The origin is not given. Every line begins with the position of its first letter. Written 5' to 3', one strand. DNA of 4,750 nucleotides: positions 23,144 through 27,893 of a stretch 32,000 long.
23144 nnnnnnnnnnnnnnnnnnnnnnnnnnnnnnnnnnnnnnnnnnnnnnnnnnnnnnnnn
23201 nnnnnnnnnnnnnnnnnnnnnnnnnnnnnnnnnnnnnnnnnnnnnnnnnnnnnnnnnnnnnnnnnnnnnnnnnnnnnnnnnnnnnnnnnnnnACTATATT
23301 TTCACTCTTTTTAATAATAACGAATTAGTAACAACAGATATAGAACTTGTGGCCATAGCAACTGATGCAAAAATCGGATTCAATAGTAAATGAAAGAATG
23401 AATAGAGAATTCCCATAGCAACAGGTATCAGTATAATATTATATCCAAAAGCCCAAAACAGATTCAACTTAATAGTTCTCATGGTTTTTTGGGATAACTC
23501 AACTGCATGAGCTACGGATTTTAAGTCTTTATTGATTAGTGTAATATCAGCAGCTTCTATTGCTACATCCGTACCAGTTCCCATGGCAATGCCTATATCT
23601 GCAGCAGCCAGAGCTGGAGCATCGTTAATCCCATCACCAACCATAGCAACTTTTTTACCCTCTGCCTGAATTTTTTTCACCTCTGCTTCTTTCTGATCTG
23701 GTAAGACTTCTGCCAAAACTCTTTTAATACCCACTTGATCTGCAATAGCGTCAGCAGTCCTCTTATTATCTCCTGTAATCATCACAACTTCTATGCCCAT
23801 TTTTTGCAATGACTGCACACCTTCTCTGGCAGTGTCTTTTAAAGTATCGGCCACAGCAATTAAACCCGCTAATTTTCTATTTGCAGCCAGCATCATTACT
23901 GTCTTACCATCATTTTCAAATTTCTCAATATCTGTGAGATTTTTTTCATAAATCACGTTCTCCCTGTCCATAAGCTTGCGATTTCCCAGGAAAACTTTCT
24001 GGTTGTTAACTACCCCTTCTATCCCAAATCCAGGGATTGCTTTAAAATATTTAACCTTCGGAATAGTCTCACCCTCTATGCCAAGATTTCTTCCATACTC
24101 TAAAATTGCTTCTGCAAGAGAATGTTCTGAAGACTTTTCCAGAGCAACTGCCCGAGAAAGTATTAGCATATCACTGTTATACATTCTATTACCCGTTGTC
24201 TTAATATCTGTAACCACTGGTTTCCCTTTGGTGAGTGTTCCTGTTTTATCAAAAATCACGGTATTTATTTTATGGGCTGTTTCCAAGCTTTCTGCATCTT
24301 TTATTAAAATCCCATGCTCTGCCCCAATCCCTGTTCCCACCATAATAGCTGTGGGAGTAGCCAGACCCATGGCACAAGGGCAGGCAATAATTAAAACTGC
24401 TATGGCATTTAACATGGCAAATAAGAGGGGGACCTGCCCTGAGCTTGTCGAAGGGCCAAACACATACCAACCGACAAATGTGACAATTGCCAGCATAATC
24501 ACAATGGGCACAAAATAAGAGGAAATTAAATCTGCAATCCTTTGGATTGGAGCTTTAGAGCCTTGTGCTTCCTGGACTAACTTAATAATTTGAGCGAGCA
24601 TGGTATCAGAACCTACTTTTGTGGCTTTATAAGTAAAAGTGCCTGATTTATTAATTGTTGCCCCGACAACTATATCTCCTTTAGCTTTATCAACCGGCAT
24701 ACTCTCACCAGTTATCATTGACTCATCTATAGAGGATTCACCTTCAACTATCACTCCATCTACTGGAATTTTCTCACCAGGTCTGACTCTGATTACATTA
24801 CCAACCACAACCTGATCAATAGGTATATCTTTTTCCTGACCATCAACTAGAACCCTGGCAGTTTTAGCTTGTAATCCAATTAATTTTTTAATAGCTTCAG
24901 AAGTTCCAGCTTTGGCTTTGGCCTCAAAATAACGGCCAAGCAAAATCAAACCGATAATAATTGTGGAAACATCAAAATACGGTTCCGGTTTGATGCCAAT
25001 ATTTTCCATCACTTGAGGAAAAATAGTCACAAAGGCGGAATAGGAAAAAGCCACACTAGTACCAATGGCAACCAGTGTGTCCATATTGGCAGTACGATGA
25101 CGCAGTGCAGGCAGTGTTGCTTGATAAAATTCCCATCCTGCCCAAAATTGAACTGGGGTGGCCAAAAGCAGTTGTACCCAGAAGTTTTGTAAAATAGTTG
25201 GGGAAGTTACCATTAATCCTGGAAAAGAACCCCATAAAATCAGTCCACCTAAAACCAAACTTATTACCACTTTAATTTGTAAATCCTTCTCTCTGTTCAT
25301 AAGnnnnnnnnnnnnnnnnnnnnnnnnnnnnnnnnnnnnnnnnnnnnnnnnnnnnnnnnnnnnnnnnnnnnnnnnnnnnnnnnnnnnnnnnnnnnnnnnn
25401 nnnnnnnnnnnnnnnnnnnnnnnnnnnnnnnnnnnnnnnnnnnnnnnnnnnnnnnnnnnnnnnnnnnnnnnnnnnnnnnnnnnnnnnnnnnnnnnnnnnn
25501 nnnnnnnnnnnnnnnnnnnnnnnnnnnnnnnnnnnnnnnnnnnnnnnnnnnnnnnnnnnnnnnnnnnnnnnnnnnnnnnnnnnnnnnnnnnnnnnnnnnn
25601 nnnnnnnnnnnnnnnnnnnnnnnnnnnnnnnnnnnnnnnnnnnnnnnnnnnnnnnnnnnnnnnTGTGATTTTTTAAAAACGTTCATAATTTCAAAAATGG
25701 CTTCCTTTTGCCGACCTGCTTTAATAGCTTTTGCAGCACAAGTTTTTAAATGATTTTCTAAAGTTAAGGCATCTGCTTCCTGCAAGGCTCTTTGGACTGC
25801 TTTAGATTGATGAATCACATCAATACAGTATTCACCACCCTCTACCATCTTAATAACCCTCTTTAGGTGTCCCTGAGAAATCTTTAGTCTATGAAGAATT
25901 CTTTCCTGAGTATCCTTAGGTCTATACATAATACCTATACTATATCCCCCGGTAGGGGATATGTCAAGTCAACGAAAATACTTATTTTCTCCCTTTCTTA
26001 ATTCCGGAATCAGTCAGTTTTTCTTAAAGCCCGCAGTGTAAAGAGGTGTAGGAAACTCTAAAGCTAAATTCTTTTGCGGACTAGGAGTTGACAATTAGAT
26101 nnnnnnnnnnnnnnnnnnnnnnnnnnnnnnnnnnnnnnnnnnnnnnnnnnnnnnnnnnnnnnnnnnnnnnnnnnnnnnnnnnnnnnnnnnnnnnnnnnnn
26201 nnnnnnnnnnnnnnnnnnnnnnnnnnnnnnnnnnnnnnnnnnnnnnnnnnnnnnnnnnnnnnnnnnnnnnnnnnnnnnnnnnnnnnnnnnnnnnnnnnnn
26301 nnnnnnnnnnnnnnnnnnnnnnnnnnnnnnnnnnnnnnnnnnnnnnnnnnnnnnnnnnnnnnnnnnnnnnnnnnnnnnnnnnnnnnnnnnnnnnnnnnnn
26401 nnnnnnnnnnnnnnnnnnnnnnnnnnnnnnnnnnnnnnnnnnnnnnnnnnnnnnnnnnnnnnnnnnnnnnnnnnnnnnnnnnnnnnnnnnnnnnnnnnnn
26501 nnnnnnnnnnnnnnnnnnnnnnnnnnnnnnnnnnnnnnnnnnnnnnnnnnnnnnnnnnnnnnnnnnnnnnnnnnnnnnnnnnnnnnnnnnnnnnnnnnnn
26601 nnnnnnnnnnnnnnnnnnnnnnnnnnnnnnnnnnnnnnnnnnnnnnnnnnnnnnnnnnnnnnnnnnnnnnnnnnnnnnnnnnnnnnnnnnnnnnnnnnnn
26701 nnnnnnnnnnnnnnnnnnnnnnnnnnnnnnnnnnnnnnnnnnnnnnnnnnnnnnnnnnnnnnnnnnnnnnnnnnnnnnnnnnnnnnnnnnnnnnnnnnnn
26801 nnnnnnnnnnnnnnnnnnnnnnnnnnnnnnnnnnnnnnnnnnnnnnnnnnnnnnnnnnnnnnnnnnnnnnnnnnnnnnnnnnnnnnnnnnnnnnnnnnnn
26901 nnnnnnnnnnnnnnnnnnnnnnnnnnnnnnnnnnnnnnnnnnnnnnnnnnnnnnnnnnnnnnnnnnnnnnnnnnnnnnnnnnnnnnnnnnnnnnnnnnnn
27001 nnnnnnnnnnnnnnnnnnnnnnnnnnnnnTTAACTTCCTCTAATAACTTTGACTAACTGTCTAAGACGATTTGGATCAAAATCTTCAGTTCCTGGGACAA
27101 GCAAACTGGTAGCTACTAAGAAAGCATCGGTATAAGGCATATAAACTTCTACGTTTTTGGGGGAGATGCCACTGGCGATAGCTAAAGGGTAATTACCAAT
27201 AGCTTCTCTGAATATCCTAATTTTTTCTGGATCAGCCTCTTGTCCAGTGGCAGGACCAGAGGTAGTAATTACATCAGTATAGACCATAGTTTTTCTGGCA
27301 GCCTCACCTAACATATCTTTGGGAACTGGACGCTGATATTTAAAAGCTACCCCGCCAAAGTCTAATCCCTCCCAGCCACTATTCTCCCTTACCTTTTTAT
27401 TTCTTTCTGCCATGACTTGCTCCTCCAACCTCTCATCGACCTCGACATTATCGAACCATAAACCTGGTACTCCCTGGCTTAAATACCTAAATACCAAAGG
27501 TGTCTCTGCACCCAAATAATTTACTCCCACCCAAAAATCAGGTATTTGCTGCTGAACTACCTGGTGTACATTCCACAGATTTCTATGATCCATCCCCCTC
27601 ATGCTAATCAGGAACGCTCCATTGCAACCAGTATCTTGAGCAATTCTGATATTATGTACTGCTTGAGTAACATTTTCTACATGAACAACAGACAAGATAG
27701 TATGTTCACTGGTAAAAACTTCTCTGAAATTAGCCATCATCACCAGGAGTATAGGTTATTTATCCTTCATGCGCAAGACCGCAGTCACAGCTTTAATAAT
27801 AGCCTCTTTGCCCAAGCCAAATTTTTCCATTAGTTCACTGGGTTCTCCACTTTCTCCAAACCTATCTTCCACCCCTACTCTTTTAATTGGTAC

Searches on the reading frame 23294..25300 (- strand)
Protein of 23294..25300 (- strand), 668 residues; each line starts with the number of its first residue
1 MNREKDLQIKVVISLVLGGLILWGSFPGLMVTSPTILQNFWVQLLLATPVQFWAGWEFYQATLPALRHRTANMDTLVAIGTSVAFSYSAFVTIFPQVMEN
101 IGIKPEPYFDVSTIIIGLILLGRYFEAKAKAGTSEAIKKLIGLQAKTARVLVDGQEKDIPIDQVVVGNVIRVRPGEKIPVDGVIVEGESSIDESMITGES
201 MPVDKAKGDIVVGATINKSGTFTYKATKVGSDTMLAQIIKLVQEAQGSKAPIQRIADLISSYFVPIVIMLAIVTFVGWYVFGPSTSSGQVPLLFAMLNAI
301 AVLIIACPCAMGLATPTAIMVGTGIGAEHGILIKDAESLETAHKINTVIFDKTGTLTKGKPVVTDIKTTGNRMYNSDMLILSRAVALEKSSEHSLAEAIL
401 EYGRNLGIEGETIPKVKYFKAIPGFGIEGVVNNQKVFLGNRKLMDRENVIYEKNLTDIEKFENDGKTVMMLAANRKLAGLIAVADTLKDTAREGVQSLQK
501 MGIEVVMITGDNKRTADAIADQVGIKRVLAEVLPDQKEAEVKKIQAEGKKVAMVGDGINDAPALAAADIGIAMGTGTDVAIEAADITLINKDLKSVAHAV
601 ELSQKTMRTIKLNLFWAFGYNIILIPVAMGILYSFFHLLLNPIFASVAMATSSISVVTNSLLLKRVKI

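Call 10: search_protein_families(library=pfam, proteins=[window:23294-25300:-])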
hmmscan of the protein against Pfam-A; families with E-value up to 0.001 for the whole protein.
window:23294-25300:- (668 aa): 3 families
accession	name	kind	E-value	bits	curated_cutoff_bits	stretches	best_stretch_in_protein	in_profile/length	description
PF00122.25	E1-E2_ATPase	-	3e-61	206.5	28.1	1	143-328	2-180/181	E1-E2 ATPase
PF00702.32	Hydrolase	-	2.8e-40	139.2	26.4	1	345-568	1-191/191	haloacid dehalogenase-like hydrolase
PF08282.18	Hydrolase_3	-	5.5e-09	36.6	20.9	1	542-599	197-254/255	haloacid dehalogenase-like hydrolase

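Call 89: search_solved_structures(query=window:23294-25300:-, max_evalue=1e-60, show_alignments=1)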
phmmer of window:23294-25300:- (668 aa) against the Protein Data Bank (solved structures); distinct sequences matched with E-value up to 1e-60: 13.
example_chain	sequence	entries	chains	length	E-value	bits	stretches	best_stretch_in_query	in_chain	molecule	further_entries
3j08_A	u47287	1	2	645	1.1e-185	622.1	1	40-665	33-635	copper-exporting P-type ATPase A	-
7r0g_A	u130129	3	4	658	1.2e-185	622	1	40-665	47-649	Putative copper-exporting P-type ATPase A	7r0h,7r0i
3j09_A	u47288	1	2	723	1.6e-185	621.5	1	40-665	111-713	copper-exporting P-type ATPase A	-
3rfu_A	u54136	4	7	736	2.1e-174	584.8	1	39-667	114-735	Copper efflux ATPase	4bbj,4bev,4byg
8q75_A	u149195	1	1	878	1.1e-159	536.1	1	41-665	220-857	Copper-transporting ATPase HMA4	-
8q73_A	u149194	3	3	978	1.5e-159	535.7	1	41-665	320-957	Copper-transporting ATPase HMA4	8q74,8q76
7si3_A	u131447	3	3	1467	8.5e-155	520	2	42-449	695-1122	P-type Cu(+) transporter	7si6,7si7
7xuk_A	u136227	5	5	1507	8.7e-152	510.1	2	43-439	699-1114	Copper-transporting ATPase 2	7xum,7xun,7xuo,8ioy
4umv_A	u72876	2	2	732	2.7e-82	280.6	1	113-638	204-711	ZINC-TRANSPORTING ATPASE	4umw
7qbz_A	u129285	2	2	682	9.5e-82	278.8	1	115-629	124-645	Cadmium translocating P-type ATPase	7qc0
3a1c_A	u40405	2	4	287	3.5e-69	237.3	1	322-611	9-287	Probable copper-exporting P-type ATPase A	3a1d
3a1e_A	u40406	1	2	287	5.1e-68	233.4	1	322-611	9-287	Probable copper-exporting P-type ATPase A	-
2b8e_A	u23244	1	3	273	5.7e-65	223.3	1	334-608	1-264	cation-transporting ATPase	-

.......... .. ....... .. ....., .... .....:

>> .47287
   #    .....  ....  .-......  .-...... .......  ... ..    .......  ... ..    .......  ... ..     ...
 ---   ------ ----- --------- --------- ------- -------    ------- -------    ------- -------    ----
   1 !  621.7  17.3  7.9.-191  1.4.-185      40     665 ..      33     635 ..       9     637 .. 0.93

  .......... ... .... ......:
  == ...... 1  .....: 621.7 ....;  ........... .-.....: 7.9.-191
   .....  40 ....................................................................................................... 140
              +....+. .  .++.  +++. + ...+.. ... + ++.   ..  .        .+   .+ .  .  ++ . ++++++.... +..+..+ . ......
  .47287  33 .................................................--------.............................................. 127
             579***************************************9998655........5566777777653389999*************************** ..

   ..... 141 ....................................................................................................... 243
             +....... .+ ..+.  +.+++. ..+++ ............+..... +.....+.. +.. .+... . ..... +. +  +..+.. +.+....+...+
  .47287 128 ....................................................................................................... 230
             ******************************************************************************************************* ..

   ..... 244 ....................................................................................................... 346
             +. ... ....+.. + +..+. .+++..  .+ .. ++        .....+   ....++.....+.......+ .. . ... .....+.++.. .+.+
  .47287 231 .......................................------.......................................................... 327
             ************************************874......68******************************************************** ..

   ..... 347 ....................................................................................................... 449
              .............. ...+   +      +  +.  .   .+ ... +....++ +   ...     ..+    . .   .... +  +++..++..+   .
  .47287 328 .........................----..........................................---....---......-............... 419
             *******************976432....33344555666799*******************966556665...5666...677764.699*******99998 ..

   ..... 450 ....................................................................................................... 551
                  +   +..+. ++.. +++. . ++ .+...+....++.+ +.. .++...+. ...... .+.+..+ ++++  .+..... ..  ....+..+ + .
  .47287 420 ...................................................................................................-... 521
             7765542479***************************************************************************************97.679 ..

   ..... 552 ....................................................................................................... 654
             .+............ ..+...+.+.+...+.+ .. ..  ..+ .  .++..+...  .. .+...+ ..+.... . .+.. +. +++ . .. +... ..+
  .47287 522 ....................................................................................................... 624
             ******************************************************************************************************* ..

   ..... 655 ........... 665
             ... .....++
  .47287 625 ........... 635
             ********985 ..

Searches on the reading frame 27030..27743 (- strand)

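Call 10: search_protein_families(library=pfam, proteins=[window:27030-27743:-])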
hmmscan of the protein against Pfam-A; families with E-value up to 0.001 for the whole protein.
window:27030-27743:- (237 aa): 1 family
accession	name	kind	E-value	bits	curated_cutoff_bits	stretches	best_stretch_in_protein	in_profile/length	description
PF03437.21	BtpA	-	1.1e-08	35.3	30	1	139-234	154-252/254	BtpA family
